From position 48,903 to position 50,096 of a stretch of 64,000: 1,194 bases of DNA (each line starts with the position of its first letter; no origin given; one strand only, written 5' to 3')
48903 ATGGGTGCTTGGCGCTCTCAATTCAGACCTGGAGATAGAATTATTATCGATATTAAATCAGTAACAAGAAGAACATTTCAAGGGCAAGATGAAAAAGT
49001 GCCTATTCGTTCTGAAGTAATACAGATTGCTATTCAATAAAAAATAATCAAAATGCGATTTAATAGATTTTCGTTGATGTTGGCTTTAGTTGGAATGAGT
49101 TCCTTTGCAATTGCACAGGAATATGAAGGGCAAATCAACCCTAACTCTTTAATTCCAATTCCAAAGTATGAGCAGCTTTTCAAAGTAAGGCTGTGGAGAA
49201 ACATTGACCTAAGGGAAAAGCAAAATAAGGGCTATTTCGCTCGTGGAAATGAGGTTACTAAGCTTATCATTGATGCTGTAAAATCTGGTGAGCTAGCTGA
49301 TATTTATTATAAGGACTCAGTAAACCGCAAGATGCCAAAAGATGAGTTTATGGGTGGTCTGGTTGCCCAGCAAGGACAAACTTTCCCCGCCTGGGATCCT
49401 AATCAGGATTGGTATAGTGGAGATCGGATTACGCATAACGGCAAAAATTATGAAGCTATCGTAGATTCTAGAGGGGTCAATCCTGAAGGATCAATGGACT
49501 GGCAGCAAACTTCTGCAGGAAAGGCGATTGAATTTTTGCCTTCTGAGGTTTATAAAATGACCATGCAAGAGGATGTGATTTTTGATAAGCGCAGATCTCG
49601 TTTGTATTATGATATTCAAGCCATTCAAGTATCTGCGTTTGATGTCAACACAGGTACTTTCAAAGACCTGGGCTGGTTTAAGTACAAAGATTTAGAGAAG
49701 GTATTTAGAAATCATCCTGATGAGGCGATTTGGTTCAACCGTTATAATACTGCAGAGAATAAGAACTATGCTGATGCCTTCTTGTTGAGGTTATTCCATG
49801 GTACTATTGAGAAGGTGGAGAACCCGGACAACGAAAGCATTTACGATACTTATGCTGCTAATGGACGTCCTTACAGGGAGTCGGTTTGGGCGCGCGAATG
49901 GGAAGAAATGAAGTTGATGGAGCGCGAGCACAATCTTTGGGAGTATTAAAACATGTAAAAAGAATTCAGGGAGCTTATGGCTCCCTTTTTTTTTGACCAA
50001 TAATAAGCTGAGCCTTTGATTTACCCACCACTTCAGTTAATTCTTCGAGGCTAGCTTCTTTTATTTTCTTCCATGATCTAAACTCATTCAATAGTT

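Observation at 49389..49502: Chitin-binding-type (CBM5/12, ChtBD3) module inserted inside GldN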

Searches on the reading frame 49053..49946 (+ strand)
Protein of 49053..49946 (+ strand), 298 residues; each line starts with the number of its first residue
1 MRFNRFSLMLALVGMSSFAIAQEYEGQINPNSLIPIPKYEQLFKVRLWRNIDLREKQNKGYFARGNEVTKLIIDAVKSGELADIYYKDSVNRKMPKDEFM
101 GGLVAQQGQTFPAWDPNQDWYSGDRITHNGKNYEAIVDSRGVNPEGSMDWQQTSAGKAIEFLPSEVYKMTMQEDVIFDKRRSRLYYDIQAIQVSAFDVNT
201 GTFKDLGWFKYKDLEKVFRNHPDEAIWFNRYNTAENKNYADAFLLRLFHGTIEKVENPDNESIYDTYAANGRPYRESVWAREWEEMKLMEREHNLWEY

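Call 3: search_protein_families(library=pfam, proteins=[window:49053-49946:+], max_evalue=10)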
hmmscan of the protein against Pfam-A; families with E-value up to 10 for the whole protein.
window:49053-49946:+ (298 aa): 2 families
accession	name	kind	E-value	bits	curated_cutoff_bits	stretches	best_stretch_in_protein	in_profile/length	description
PF19841.4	GldN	-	1.2e-54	185.9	23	1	37-297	2-228/228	Gliding motility associated protein GldN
PF02839.19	CBM_5_12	-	0.00011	22.6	26.2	1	113-137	1-25/44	Carbohydrate-binding module family 5/12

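Call 4: search_protein_families(library=ncbifam, proteins=[window:49053-49946:+], max_evalue=10)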
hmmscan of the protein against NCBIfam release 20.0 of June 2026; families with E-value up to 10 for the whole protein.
window:49053-49946:+ (298 aa): 1 family
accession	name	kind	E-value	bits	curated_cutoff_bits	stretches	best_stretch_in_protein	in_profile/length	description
TIGR03523.1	GldN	equivalog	3.1e-34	118.5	85.9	1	35-298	50-280/280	type IX secretion system ring subunit PorN/GldN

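Call 5: find_homologous_proteins(query=window:49053-49946:+, max_evalue=0.00001)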
Query window:49053-49946:+ (298 aa): 1356 proteins with E <= 0.00001 among 1570 candidates; the best 120 are listed.
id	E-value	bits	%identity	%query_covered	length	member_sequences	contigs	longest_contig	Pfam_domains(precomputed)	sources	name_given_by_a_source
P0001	1.4e-202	689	100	100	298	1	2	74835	PF19841.5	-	-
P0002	6.9e-192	654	93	100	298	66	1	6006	PF19841.5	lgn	-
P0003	7.4e-180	615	87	100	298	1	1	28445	PF02839.20,PF19841.5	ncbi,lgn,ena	-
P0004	2.5e-179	613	87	100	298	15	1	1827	PF19841.5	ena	-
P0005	2.0e-177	607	86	100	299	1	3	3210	PF19841.5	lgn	-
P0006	3.5e-177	606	85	100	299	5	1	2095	PF19841.5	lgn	-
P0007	1.5e-171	588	84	99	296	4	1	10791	PF02839.20,PF19841.5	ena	-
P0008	1.7e-155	535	76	100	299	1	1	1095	PF19841.5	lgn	-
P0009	2.1e-155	535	77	98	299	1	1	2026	PF19841.5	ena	-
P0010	3.8e-155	534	76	99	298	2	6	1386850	PF19841.5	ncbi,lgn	ncbi:MAG: gliding motility protein GldN [Cyclobacteriaceae bacterium]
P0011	4.9e-155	533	75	100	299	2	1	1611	PF19841.5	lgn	-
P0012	3.0e-153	527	77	98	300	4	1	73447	PF19841.5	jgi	jgi:gliding motility associated protien GldN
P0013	1.9e-150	518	74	100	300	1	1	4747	PF19841.5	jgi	jgi:gliding motility associated protien GldN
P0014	1.0e-149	516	74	99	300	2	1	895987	PF19841.5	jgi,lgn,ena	-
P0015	7.3e-147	506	72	100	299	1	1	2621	PF19841.5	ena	-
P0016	1.8e-143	495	72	99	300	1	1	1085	PF19841.5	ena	-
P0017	1.0e-142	493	71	100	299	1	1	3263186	PF19841.5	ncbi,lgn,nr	ncbi:MAG: gliding motility protein GldN [Cyclobacteriaceae bacterium]|nr:gliding motility protein Gl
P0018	1.1e-142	493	71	98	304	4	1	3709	PF19841.5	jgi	-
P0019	2.9e-141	488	70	100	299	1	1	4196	PF19841.5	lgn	-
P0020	4.8e-141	487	70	99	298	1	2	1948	PF19841.5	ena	-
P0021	5.2e-141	487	72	96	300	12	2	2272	PF19841.5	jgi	jgi:gliding motility associated protien GldN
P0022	8.2e-141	487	72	96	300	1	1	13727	PF19841.5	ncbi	-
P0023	1.9e-140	485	71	97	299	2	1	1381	PF19841.5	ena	-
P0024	4.3e-140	484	70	98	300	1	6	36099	PF19841.5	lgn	-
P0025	4.4e-140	484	71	98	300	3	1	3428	PF19841.5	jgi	-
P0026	6.3e-140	484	70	98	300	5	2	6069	PF19841.5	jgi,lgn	jgi:gliding motility associated protien GldN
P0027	8.6e-140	483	88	77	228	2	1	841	PF02839.20,PF19841.5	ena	-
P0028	2.0e-139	482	69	97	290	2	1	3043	PF19841.5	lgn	-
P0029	7.6e-139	480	68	100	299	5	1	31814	PF19841.5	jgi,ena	-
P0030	1.4e-138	479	69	97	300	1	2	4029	PF19841.5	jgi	jgi:gliding motility associated protien GldN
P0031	2.7e-138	478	68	99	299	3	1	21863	PF19841.5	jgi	jgi:gliding motility associated protien GldN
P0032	3.0e-138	478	69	98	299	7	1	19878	PF02839.20,PF19841.5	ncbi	-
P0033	3.4e-138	478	69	97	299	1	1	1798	PF19841.5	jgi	jgi:gliding motility associated protien GldN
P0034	7.9e-138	477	69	96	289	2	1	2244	PF19841.5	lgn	-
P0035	1.5e-137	476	69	100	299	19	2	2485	PF19841.5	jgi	-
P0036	1.2e-136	473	69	97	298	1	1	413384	PF19841.5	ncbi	-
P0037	1.3e-136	473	67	100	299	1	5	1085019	PF19841.5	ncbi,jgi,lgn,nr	ncbi:MAG: gliding motility protein GldN [Cytophagales bacterium]|nr:gliding motility protein GldN [C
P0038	2.0e-136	472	68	98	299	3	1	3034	PF02839.20,PF19841.5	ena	-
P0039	2.4e-136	472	68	98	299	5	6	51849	PF02839.20,PF19841.5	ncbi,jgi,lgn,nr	ncbi:MAG: gliding motility protein GldN [Cyclobacteriaceae bacterium]|nr:gliding motility protein Gl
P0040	3.4e-136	471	70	97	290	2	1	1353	PF19841.5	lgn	-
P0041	3.6e-136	471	66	100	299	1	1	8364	PF19841.5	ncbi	-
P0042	3.8e-136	471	69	97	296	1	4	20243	PF19841.5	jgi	jgi:gliding motility associated protien GldN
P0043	4.2e-136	471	69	97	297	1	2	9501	PF19841.5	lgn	-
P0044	5.0e-136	471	68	99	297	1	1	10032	PF19841.5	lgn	-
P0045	6.9e-136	470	67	100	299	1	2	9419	PF19841.5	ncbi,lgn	-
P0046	1.2e-135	470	67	98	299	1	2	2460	PF02839.20,PF19841.5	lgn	-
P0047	1.5e-135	469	67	98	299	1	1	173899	PF19841.5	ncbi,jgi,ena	-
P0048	2.2e-135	469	68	99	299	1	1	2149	PF19841.5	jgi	jgi:gliding motility associated protien GldN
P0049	1.4e-134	466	67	98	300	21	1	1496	PF19841.5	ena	-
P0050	1.7e-134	466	67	100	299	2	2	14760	PF19841.5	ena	-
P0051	2.6e-134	465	67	100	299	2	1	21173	PF19841.5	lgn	-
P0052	3.8e-134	465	70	97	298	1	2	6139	PF19841.5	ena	-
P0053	4.9e-134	464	68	98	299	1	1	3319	PF19841.5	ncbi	-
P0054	4.9e-134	464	68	98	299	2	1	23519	PF19841.5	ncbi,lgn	-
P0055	7.8e-134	464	68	97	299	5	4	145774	PF19841.5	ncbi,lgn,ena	-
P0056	8.1e-134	464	69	99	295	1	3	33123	PF19841.5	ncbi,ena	-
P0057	8.7e-134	464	68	97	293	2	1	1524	PF02839.20,PF19841.5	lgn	-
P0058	9.3e-134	463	68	98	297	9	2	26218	PF19841.5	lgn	-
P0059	1.5e-133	463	68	97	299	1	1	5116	PF19841.5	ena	-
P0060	1.8e-133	462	66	100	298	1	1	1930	PF02839.20,PF19841.5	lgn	-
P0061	2.0e-133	462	66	100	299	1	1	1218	PF19841.5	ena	-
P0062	3.8e-133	461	67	99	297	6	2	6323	PF19841.5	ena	-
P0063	5.4e-133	461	66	99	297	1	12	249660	PF19841.5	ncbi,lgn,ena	-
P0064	6.2e-133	461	68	99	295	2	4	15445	PF19841.5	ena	-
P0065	6.9e-133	461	70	98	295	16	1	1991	PF19841.5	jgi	jgi:gliding motility associated protien GldN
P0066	9.1e-133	460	67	99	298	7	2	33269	PF19841.5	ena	-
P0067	1.0e-132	460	66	99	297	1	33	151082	PF19841.5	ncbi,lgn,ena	-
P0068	1.8e-132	459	65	99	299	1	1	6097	PF19841.5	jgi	jgi:gliding motility associated protien GldN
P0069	1.9e-132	459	66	99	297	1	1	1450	PF19841.5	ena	-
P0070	2.7e-132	459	68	98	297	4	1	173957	PF02839.20,PF19841.5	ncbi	-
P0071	2.9e-132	459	68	99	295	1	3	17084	PF19841.5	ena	-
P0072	3.5e-132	458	67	97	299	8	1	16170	PF19841.5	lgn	-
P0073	4.2e-132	458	68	96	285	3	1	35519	PF19841.5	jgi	-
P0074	4.3e-132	458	67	99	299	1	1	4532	PF19841.5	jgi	jgi:gliding motility associated protien GldN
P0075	7.1e-132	457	66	99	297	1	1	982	PF19841.5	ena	-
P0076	7.6e-132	457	66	98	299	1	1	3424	PF19841.5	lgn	-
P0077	1.0e-131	457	67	97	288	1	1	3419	PF19841.5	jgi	-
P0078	1.1e-131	457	66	100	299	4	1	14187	PF19841.5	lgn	-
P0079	1.1e-131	457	68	98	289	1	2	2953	PF19841.5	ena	-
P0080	1.3e-131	456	66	99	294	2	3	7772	PF19841.5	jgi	jgi:gliding motility associated protien GldN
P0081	2.0e-131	456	67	100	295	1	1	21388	PF19841.5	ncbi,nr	ncbi:MAG: gliding motility protein GldN [Bacteroidia bacterium]|nr:gliding motility protein GldN [Ba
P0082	2.2e-131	456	67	97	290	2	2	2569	PF19841.5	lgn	-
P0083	3.5e-131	455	67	99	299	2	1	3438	PF19841.5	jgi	-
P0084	3.7e-131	455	69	94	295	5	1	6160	PF19841.5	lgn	-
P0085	3.9e-131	455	67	99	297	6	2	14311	PF19841.5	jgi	-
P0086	4.8e-131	455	66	99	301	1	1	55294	PF19841.5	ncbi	-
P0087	8.6e-131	454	65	99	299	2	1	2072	PF02839.20,PF19841.5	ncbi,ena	-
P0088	3.1e-130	452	66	98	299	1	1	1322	PF19841.5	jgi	jgi:gliding motility associated protien GldN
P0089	2.1e-129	449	70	93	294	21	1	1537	PF19841.5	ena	-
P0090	2.7e-129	449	66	100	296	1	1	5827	PF19841.5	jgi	jgi:gliding motility associated protien GldN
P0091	4.5e-129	448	65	100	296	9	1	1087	PF19841.5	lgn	-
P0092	5.0e-129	448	66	98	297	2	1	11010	PF19841.5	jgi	-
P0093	6.0e-129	448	65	100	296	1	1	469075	PF19841.5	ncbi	-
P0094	9.2e-129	447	67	100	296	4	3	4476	PF19841.5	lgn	-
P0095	1.8e-128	446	66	100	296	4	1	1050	PF19841.5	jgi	jgi:gliding motility associated protien GldN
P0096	1.9e-128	446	66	100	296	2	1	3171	PF19841.5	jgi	jgi:gliding motility associated protien GldN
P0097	2.4e-128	446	68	98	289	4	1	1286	PF19841.5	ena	-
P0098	2.7e-128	446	65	100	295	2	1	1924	PF19841.5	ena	-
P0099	4.7e-128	445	62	100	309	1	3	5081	PF19841.5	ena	-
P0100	6.2e-128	444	64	100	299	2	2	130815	PF19841.5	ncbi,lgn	-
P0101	7.1e-128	444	66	97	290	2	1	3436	PF19841.5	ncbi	-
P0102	1.8e-127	443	66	100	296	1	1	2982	PF02839.20,PF19841.5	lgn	-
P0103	4.1e-127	442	64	100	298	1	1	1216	PF19841.5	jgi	jgi:gliding motility associated protien GldN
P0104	8.0e-127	441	63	98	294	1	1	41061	PF19841.5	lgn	-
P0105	1.4e-126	440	62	100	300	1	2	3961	PF02839.20,PF19841.5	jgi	jgi:gliding motility associated protien GldN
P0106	1.8e-126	440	66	98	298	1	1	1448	PF02839.20,PF19841.5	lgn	-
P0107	1.9e-126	439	62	100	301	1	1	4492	PF02839.20,PF19841.5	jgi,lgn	jgi:gliding motility associated protien GldN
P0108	2.4e-126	439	66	98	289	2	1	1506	PF19841.5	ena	-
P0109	2.4e-126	439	71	89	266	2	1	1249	PF19841.5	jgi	jgi:gliding motility associated protien GldN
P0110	3.2e-126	439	64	100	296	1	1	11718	PF19841.5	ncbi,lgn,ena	-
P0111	4.3e-126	438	67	98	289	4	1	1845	PF19841.5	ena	-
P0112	5.6e-126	438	66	97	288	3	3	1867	PF19841.5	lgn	-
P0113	1.5e-125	437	65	98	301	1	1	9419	PF19841.5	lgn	-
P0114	1.8e-125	436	63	100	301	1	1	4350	PF02839.20,PF19841.5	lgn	-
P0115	2.5e-125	436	63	100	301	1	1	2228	PF02839.20,PF19841.5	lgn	-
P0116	2.8e-125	436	64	100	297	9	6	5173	PF19841.5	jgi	-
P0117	5.5e-125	435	66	95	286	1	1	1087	PF19841.5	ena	-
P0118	7.3e-125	434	62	100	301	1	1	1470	PF02839.20,PF19841.5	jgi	jgi:gliding motility associated protien GldN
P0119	1.5e-124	433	62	100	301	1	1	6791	PF02839.20,PF19841.5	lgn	-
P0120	1.8e-124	433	65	97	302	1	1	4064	PF19841.5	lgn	-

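Call 6: search_solved_structures(query=window:49053-49946:+, max_evalue=1, show_alignments=3)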
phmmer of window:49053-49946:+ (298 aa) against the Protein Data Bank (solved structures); distinct sequences matched with E-value up to 1: 5.
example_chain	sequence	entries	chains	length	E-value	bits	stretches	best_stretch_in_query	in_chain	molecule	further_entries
2rts_A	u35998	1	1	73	0.35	13.3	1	104-137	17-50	chitinase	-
6rr3_A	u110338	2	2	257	0.7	12.3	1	80-113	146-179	Ferredoxin-NADP reductase | Ferredoxin--NADP reductase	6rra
9gxb_A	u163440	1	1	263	0.72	12.3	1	80-113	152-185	ferredoxin--NADP(+) reductase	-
9gxc_A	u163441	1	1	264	0.73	12.3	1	80-113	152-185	ferredoxin--NADP(+) reductase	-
6z40_A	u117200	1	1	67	0.76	12.2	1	110-146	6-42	Carbohydrate binding protein, putative, cpb33A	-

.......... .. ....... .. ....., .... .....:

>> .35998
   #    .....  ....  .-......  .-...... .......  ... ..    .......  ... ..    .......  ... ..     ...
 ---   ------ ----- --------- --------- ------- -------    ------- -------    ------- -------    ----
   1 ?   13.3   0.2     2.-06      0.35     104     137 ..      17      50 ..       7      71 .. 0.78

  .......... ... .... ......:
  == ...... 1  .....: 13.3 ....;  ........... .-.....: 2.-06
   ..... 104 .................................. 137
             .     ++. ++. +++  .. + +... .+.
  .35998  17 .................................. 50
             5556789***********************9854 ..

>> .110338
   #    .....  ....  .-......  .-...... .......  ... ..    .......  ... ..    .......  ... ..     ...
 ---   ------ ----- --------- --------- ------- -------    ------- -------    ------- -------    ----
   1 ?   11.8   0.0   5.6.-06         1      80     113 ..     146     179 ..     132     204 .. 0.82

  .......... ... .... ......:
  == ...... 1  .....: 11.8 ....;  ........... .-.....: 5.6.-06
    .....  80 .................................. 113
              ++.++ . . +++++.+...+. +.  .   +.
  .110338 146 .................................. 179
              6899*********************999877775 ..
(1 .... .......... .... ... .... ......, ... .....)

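Call 15: predict_structure(alignment_id=A1)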
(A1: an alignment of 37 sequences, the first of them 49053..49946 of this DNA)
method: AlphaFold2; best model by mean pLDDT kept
length: 298 residues; sequences in the alignment: 37
mean_pLDDT: 75.0   pTM: 0.65
mean pLDDT of the five models: 75.0, 72.4, 72.0, 71.3, 69.9
residues with pLDDT >= 90: 28; 70-90: 174; 50-70: 75; < 50: 21
segments of 3 or more residues with pLDDT < 50: 20-29, 35-40, 295-298
pLDDT, mean of each block of 10 residues (from residue 1): 69 64 45 47 78 69 67 89 89 90 81 84 84 84 79 80 86 78 77 87 90 87 78 57 64 82 78 67 65 48
secondary structure, 60 per line:
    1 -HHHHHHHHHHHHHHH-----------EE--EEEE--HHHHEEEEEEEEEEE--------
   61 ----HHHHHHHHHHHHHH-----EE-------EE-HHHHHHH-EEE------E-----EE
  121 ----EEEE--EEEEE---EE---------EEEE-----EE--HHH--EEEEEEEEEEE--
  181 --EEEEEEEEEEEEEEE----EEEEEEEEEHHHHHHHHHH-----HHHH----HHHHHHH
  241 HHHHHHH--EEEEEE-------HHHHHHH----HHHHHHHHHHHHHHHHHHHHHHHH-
elements in order: H2-16 E32-35 H38-41 E42-52 H65-78 H96-102 E104-106 E125-128 E131-135 E150-153 E168-178 E183-197 E202-210 H211-220 H226-229 H234-247 E250-255 H263-269 H274-297

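Call 17: search_protein_representatives(protein=window:49053-49946:+)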
Query: 298 residues. Proteins with E-value up to 0.001 (for the whole library): 435; up to 1e-10: 212; up to 1e-30: 63. The best 150 are listed.
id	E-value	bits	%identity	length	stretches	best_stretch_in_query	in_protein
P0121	1.7e-112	392.0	60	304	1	8-298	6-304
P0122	5.1e-106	370.7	56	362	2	110-298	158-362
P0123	7.3e-92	324.2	51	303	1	1-298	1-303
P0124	1.0e-74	267.9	48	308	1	9-298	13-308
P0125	3.2e-67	243.3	45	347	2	146-298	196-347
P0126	4.4e-65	236.3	47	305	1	12-298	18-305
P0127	9.7e-62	225.3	83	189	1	10-130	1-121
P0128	4.5e-61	223.1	57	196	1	7-190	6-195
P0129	4.3e-59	216.6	42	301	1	5-298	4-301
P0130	5.4e-55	203.2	46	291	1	25-298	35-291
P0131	1.3e-54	201.9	48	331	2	155-298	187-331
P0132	7.2e-54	199.5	48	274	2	167-298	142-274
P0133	5.3e-52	193.3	41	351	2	111-298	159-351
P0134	2.5e-51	191.1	59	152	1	5-147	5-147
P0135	2.5e-51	191.1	40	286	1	2-298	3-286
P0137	1.9e-49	184.9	41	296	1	8-298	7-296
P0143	4.1e-45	170.7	43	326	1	12-298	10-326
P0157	5.0e-40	154.0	39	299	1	8-298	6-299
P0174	4.4e-34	134.5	38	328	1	36-298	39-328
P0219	2.1e-24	102.8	29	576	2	71-223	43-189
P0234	8.0e-21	91.0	28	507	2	60-257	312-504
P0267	6.3e-16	74.9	26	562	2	64-200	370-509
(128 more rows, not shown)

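Call 19: fold_search(model_id=the predicted structure, library=pdb)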
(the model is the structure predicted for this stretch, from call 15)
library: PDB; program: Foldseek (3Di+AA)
matches with E <= 10: 334; with E <= 0.001: 5
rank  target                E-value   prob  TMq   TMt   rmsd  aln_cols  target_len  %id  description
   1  9ots_D                5.3e-08  1.00  0.46  0.52   8.5       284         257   16  Cryo-EM structure of the T9SS PORkN ring complex of P. Gingivalis (released 2025-08-06)
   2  9mzu_B                4.2e-07  1.00  0.49  0.56  12.8       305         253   15  Structure of PorKN from Porphyromonas gingivalis (released 2025-04-16)
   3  9myj_A                2.1e-06  1.00  0.46  0.53   8.7       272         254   18  Structure of P. gingivalis PorK and PorN complexes from cryo electron microscopy (released 2025-07-16)
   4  7pvh_A                2.1e-06  1.00  0.40  0.58   9.0       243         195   18  Crystal structure of the folded domain of PorN (released 2022-05-18)
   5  7pvh_B                3.3e-06  1.00  0.40  0.59   8.6       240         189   18  Crystal structure of the folded domain of PorN (released 2022-05-18)
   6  2d49_MODEL_1_A        5.5e-03  1.00  0.16  0.81   3.6        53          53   23  Solution structure of the Chitin-Binding Domain of Streptomyces griseus Chitinase C (released 2006-10-11)
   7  1wvv_B                1.2e-02  1.00  0.15  0.17   1.5        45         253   27  Crystal structure of chitinase C mutant E147Q (released 2005-12-27)
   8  1ur9_A                1.4e-02  1.00  0.15  0.09   2.4        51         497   18  Interactions of a family 18 chitinase with the designed inhibitor HM508, and its degradation product, chitobiono-delta (released 2004-04-27)
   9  8yfp_B                1.4e-02  1.00  0.14  0.10   6.5        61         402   21  Chito oligosaccharide deacetylase from vibrio campbellii (VhCOD) (released 2025-02-26)
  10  5zl9                  1.6e-02  1.00  0.15  0.08   2.7        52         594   17  Engineered chitinase, SmChiAB-FYSFV (released 2018-07-11)
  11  7c92_A                1.8e-02  1.00  0.15  0.09   1.7        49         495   18  Structure of Serratia marcescens chitinase B complexed with compound 6k (released 2021-06-09)
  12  1ogb_A                1.8e-02  1.00  0.15  0.09   2.5        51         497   16  Chitinase b from Serratia marcescens mutant D142N (released 2004-04-27)
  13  1e15_A                2.2e-02  1.00  0.15  0.09   2.5        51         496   16  Chitinase B from Serratia Marcescens (released 2000-08-18)
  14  9jeo_D                2.2e-02  1.00  0.15  0.11   7.8        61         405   23  Chito oligosaccharide deacetylase from vibrio campbellii (VhCOD) in complex with N-acetyl-beta-D-glucosaminyl-1,4-D-gl (released 2025-09-10)
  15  1h0g_A                2.4e-02  1.00  0.15  0.09   2.0        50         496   18  Complex of a chitinase with the natural product cyclopentapeptide argadin from Clonostachys (released 2002-06-27)
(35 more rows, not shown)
